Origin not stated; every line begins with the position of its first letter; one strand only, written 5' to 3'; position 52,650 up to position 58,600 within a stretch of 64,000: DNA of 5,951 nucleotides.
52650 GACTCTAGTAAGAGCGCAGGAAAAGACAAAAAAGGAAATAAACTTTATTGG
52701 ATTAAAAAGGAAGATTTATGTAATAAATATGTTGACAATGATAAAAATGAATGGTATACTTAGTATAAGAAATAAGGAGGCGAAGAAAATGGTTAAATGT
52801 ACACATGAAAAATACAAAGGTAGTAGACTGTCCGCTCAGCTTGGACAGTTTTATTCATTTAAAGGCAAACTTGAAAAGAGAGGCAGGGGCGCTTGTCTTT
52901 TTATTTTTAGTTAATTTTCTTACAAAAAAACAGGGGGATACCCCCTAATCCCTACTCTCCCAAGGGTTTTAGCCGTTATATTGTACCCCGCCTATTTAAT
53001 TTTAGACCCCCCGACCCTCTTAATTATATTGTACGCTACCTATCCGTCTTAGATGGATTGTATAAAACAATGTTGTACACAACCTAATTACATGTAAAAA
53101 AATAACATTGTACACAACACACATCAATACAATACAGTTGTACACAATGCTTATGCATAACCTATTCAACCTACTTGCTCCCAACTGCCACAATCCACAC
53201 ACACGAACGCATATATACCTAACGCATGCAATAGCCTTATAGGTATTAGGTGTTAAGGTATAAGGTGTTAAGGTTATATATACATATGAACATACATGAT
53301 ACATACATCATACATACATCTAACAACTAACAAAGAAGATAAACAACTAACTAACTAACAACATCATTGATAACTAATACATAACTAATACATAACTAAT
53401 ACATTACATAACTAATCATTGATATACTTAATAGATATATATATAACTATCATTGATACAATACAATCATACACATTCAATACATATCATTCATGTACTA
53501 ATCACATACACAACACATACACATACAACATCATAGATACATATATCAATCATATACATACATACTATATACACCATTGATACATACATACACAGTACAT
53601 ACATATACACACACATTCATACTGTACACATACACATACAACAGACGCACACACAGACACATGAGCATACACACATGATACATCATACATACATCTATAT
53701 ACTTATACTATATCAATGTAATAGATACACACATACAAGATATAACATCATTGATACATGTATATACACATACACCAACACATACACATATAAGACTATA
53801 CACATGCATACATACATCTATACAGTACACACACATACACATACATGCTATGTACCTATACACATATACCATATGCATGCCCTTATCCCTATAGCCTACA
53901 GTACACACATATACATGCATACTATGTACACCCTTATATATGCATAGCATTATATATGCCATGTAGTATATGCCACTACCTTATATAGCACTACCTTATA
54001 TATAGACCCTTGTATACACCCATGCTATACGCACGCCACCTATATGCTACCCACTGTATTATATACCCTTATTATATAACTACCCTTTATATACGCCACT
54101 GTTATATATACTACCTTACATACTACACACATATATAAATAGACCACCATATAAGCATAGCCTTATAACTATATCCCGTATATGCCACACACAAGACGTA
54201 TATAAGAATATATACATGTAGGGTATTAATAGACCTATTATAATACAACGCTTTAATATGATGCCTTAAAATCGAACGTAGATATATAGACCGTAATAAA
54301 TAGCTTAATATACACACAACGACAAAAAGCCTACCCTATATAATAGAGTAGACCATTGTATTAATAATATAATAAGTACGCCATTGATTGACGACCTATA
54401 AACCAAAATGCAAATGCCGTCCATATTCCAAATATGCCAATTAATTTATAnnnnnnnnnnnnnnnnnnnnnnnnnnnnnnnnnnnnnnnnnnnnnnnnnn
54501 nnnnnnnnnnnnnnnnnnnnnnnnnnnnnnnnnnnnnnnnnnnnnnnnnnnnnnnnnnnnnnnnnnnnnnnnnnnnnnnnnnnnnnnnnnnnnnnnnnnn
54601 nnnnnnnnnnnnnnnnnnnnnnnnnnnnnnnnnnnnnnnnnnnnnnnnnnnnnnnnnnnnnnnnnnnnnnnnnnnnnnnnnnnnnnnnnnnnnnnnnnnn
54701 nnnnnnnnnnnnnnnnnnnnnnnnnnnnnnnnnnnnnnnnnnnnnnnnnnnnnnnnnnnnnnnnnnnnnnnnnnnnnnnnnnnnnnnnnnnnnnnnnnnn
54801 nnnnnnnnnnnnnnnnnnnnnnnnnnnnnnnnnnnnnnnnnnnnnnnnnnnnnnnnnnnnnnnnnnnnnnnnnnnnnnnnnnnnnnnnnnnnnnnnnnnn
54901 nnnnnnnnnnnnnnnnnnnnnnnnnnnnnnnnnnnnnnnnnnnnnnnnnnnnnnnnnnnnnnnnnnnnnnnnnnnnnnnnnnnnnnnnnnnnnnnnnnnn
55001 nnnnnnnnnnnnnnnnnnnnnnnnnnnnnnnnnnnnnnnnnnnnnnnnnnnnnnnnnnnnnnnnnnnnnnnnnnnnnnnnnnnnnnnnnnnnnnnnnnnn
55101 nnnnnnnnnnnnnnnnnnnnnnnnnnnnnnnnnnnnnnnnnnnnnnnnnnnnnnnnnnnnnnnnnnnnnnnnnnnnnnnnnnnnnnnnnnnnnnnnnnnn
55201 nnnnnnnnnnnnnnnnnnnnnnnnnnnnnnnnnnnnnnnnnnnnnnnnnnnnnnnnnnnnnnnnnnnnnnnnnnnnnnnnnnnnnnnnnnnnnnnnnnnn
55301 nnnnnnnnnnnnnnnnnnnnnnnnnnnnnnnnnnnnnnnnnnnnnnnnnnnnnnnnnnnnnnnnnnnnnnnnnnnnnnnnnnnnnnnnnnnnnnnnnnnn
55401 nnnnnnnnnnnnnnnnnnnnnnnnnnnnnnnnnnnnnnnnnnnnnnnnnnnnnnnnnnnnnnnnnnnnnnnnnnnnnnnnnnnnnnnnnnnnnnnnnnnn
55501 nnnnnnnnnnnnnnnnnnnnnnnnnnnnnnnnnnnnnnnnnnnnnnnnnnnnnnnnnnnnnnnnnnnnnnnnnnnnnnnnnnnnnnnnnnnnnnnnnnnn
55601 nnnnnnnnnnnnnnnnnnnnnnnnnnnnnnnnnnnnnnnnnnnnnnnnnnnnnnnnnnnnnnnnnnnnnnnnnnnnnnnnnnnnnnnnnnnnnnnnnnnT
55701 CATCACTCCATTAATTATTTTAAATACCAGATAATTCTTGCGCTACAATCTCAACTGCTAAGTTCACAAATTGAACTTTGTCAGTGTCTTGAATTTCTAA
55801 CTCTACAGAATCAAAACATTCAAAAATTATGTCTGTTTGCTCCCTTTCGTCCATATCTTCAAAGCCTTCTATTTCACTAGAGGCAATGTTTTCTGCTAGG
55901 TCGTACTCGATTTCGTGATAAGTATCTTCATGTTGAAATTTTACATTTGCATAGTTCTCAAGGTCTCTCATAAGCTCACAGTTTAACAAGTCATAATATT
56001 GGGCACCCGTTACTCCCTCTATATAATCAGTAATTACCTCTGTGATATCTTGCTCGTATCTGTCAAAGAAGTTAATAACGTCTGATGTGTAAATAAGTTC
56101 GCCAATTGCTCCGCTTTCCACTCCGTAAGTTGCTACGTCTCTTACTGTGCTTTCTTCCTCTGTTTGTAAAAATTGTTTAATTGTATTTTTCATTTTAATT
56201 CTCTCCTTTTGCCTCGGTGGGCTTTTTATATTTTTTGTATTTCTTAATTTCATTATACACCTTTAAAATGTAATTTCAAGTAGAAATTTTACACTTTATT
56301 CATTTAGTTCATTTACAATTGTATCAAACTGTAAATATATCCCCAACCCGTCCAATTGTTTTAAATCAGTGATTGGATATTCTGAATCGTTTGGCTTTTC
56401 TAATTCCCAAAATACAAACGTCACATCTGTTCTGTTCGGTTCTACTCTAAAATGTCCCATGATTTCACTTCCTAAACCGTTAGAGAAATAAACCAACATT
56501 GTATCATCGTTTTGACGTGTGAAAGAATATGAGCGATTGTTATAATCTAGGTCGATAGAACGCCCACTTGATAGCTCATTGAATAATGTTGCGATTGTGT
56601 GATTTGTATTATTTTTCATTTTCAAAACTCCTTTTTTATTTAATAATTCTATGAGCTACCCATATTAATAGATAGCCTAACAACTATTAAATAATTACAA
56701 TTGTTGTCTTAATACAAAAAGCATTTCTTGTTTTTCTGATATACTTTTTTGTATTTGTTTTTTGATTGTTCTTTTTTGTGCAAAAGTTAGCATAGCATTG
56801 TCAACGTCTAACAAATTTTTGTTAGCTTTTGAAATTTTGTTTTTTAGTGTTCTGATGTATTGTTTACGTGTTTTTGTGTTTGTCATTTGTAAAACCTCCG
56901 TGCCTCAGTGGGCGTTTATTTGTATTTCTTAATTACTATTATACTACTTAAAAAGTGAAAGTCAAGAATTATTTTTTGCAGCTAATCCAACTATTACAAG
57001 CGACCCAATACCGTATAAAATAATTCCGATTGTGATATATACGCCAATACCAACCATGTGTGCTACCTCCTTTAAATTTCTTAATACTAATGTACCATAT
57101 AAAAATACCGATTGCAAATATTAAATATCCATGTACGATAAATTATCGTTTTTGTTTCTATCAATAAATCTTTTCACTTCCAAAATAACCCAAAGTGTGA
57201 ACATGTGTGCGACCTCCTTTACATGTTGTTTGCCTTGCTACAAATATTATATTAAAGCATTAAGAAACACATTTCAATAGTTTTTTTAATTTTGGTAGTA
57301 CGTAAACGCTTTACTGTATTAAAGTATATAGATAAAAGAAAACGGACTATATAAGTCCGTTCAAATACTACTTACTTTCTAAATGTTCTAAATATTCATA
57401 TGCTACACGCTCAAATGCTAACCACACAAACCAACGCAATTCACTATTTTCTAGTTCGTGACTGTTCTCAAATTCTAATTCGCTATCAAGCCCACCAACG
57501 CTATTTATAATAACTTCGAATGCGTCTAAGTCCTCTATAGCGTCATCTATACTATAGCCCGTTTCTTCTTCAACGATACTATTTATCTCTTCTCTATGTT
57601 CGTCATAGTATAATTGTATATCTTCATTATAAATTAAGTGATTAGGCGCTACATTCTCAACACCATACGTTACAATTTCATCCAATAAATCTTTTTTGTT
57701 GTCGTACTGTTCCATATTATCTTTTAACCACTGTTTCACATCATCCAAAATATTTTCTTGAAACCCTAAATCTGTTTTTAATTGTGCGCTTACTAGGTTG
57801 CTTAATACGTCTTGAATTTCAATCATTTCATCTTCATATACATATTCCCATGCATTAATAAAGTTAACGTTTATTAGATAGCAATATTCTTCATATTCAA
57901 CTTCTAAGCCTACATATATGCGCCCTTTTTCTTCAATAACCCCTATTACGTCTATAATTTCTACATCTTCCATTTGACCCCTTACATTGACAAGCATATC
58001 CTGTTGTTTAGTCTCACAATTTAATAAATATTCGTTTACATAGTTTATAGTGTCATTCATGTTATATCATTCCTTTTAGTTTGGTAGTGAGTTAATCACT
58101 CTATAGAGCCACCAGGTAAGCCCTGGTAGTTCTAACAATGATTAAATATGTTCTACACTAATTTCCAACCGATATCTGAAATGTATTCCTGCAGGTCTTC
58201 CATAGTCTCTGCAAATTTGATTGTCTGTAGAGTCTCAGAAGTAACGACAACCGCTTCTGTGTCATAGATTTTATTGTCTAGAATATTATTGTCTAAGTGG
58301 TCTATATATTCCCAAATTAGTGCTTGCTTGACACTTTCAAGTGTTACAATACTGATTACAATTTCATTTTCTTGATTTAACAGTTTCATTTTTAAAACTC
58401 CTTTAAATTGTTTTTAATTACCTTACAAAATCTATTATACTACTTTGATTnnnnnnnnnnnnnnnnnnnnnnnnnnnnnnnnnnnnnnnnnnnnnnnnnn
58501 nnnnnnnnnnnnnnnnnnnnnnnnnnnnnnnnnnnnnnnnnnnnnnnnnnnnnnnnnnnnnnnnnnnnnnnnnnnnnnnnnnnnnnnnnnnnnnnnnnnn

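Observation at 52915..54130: About 1.2 kb non-coding zone almost devoid of G on the plus strand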

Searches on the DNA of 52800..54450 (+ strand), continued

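Call 38: get_annotated_region(hit=H40, flank=1500)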
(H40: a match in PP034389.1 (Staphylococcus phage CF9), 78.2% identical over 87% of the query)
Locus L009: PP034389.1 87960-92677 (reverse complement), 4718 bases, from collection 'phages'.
description: Staphylococcus phage CF9, complete genome.
organism: Staphylococcus phage CF9 (NCBI taxid 3113741)
taxonomy: Viruses; Duplodnaviria; Heunggongvirae; Uroviricota; Caudoviricetes; Sextaecvirus
host: Staphylococcus epidermidis PJI isolate 9; source: untreated Finham sewage; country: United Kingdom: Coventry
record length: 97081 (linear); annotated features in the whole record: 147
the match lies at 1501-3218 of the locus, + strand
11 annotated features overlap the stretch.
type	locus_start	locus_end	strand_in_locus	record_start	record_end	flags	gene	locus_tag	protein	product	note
CDS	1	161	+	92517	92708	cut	-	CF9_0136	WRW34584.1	hypothetical protein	-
CDS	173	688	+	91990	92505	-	-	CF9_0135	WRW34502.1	hypothetical protein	-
CDS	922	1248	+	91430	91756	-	-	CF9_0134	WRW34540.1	hypothetical protein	-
CDS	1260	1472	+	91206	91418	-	-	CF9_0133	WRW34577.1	hypothetical protein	-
CDS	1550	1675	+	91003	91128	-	-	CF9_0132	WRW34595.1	membrane protein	-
CDS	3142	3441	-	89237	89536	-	-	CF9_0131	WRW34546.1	hypothetical protein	-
CDS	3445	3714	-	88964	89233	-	-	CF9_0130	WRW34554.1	hypothetical protein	-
CDS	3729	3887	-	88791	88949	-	-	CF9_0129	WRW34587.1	hypothetical protein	-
CDS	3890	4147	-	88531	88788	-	-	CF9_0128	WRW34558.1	hypothetical protein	-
CDS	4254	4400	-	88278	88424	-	-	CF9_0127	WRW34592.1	TreN-like membrane protein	-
CDS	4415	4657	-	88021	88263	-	-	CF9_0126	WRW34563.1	hypothetical protein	-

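Call 39: get_annotated_region(hit=H47, flank=3000)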
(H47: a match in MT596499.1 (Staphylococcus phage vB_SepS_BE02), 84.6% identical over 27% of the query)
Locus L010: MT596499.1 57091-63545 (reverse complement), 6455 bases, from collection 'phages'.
description: Staphylococcus virus BESEP2, complete genome.
organism: Staphylococcus phage vB_SepS_BE02 (NCBI taxid 2750285)
taxonomy: Viruses; Duplodnaviria; Heunggongvirae; Uroviricota; Caudoviricetes; Sextaecvirus
host: Staphylococcus epidermidis F12; source: -; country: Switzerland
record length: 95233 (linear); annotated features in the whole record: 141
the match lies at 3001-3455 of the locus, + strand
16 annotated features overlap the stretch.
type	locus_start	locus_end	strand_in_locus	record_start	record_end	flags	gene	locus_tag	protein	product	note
CDS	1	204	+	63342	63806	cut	-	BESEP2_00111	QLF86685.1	hypothetical protein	-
CDS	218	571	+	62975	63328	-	-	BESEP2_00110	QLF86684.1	nuclease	-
CDS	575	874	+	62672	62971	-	-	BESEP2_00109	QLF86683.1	hypothetical protein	-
CDS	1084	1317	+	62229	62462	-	-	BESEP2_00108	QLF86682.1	hypothetical protein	-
CDS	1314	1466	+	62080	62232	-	-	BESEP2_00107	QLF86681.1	hypothetical protein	-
CDS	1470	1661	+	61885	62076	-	-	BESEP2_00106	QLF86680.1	hypothetical protein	-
CDS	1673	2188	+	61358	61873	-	-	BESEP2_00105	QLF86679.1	hypothetical protein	-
CDS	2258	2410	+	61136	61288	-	-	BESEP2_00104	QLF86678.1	hypothetical protein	-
CDS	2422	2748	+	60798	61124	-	-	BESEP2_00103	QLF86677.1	hypothetical protein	-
CDS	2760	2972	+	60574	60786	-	-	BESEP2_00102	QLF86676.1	hypothetical protein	-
CDS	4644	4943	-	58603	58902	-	-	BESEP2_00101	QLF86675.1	hypothetical protein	-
CDS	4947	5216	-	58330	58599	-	-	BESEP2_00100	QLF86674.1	hypothetical protein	-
CDS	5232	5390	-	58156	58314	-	-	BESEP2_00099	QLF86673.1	hypothetical protein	-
CDS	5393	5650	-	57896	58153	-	-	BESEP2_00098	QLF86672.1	hypothetical protein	-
CDS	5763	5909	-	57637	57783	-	-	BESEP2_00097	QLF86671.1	hypothetical protein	-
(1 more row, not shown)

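Call 40: get_annotated_region(hit=H45, flank=1500)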
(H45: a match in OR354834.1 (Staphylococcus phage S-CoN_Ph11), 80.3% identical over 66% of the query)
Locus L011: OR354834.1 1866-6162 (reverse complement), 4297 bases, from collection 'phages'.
description: Staphylococcus phage S-CoN_Ph11, complete genome.
organism: Staphylococcus phage S-CoN_Ph11 (NCBI taxid 3076567)
taxonomy: Viruses; Duplodnaviria; Heunggongvirae; Uroviricota; Caudoviricetes; Sextaecvirus
host: Staphylococcus sp.; source: -; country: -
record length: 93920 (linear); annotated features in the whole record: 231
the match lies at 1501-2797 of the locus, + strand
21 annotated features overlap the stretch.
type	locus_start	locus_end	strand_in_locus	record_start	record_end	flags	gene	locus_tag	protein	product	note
CDS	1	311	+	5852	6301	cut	-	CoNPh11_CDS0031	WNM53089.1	hypothetical protein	-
CDS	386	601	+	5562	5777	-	-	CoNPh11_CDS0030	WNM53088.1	hypothetical protein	-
CDS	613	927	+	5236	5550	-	-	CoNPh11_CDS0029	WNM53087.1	hypothetical protein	-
CDS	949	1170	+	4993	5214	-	-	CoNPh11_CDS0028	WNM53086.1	hypothetical protein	-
CDS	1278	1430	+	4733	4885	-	-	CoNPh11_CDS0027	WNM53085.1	hypothetical protein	-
CDS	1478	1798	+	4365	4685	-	-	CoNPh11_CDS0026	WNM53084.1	hypothetical protein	-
CDS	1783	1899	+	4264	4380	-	-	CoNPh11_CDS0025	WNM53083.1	hypothetical protein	-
CDS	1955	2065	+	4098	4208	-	-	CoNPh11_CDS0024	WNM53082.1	hypothetical protein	-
CDS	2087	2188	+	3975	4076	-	-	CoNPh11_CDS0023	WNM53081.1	hypothetical protein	-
CDS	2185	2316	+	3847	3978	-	-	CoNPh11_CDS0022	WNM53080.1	hypothetical protein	-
CDS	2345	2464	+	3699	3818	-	-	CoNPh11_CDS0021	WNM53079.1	hypothetical protein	-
CDS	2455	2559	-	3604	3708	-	-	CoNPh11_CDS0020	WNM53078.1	hypothetical protein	-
CDS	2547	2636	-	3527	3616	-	-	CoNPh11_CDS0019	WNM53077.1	hypothetical protein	-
CDS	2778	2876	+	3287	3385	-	-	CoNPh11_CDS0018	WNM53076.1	hypothetical protein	-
CDS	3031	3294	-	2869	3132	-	-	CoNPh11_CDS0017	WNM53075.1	hypothetical protein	-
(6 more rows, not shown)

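Call 52: get_annotated_region(hit=H46, flank=3000)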
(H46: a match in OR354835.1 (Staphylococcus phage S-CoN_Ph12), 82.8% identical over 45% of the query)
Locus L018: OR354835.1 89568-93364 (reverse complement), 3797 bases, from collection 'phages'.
description: Staphylococcus phage S-CoN_Ph12, complete genome.
organism: Staphylococcus phage S-CoN_Ph12 (NCBI taxid 3076568)
taxonomy: Viruses; Duplodnaviria; Heunggongvirae; Uroviricota; Caudoviricetes; Sextaecvirus
host: Staphylococcus sp.; source: -; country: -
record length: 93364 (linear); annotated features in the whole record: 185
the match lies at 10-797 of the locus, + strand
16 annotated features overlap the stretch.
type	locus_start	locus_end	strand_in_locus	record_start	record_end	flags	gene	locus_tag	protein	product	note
CDS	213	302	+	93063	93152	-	-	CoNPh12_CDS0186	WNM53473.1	hypothetical protein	-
CDS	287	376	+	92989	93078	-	-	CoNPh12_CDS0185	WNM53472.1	hypothetical protein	-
CDS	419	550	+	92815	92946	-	-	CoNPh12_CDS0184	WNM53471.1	hypothetical protein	-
CDS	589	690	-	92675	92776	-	-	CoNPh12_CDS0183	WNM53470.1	hypothetical protein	-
CDS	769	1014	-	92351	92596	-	-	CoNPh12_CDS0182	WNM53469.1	hypothetical protein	-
CDS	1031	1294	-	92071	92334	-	-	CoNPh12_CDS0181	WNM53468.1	hypothetical protein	-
CDS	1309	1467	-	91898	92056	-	-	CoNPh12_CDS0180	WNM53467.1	hypothetical protein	-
CDS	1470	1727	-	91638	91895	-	-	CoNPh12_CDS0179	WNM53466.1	hypothetical protein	-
CDS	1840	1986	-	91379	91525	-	-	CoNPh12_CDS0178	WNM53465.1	TreN-like membrane protein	-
CDS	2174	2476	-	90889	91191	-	-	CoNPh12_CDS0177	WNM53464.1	hypothetical protein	-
CDS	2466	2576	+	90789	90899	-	-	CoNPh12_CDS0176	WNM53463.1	hypothetical protein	-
CDS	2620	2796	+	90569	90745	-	-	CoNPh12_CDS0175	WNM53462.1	hypothetical protein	-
CDS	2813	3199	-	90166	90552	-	-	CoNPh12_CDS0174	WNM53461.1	hypothetical protein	-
CDS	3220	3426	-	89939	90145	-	-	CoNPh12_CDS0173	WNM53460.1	hypothetical protein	-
CDS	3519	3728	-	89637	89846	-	-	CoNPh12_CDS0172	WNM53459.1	hypothetical protein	-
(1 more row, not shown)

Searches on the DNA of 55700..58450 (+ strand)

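Call 95: search_dna_similar(query=window:55700-58450:+, collection=phages, mode=near, max_rows=25, rows=spread)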
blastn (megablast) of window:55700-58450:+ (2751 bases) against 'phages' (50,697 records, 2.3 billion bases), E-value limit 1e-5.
Records with a match: 63; places in all: 70; records where one place covers at least 80% of the query: 0.
Best place of each record, by identity: 90-95% 3; 80-90% 45; 60-80% 15.
By first word of the organism name: Staphylococcus 63.
By host as written in the record: Staphylococcus carnosus TM300 11; Staphylococcus aureus 11; Staphylococcus sp. 8; Staphylococcus xylosus M1997-2/10 8; - 5; Staphylococcus aureus ATCC 25923 3; Mammaliicoccus vitulinus C5817 2; Staphylococcus xylosus I2595 2; and 13 more.
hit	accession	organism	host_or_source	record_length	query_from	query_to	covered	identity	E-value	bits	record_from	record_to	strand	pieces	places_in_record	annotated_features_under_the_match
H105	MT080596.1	Staphylococcus phage vB_SauM_EW42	Staphylococcus carnosus TM300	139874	36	2705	30%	82.7%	4e-116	720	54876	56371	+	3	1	record has no annotation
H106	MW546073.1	Staphylococcus phage BT3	-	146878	33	2705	26%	85.0%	2e-133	726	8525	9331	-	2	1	hypothetical protein (x2)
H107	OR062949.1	Staphylococcus phage 355Saur083PP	Staphylococcus aureus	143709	36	2705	26%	80.6%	1e-85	555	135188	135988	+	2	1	hypothetical protein (x2)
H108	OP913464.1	Staphylococcus virus vB_SurM-PSU6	Staphylococcus ureilyticus ATCC49330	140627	39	511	17%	78.7%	4e-81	309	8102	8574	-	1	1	hypothetical protein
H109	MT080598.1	Staphylococcus phage vB_SauM_EW6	Staphylococcus carnosus TM300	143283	36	497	17%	79.5%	1e-86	327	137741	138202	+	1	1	record has no annotation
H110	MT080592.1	Staphylococcus phage vB_SauM_EW3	Staphylococcus carnosus TM300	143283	36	497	17%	79.3%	5e-85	322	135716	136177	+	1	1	record has no annotation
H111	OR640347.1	Staphylococcus phage vB_SauM-T-SE-E2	Staphylococcus sp.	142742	36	475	16%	78.6%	2e-74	287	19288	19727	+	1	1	hypothetical protein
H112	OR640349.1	Staphylococcus phage vB_SauM-T-SE-G1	Staphylococcus sp.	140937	36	475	16%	78.6%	2e-74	287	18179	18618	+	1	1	hypothetical protein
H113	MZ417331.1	Staphylococcus phage PG-2021_35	Staphylococcus xylosus M1997-2/10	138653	2363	2705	12%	84.2%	5e-85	322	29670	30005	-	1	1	record has no annotation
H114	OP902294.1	Staphylococcus phage BSwM-KMM1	Staphylococcus aureus LKY-Strp01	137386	2363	2705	12%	81.6%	5e-70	272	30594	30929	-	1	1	hypothetical protein (x2)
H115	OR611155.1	Staphylococcus phage vB_SauM-V1SA12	Staphylococcus aureus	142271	2443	2705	10%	86.4%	2e-74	287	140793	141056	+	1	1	hypothetical protein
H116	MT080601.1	Staphylococcus phage vB_SauM_EW72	Staphylococcus carnosus TM300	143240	2443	2705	10%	83.0%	2e-59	237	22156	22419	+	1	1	record has no annotation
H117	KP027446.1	Staphylococcus phage phiIPLA-RODI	Staphylococcus sp.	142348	2458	2705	9%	87.5%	2e-74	287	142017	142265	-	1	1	hypothetical protein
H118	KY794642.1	Staphylococcus phage vB_Sau_Clo6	Staphylococcus aureus ATCC 25923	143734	2458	2715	9%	83.8%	1e-61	244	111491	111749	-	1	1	hypothetical protein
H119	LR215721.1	Staphylococcus phage Stab22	-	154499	2442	2705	10%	81.1%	1e-51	211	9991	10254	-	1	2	repeat_region | g020: hypothetical protein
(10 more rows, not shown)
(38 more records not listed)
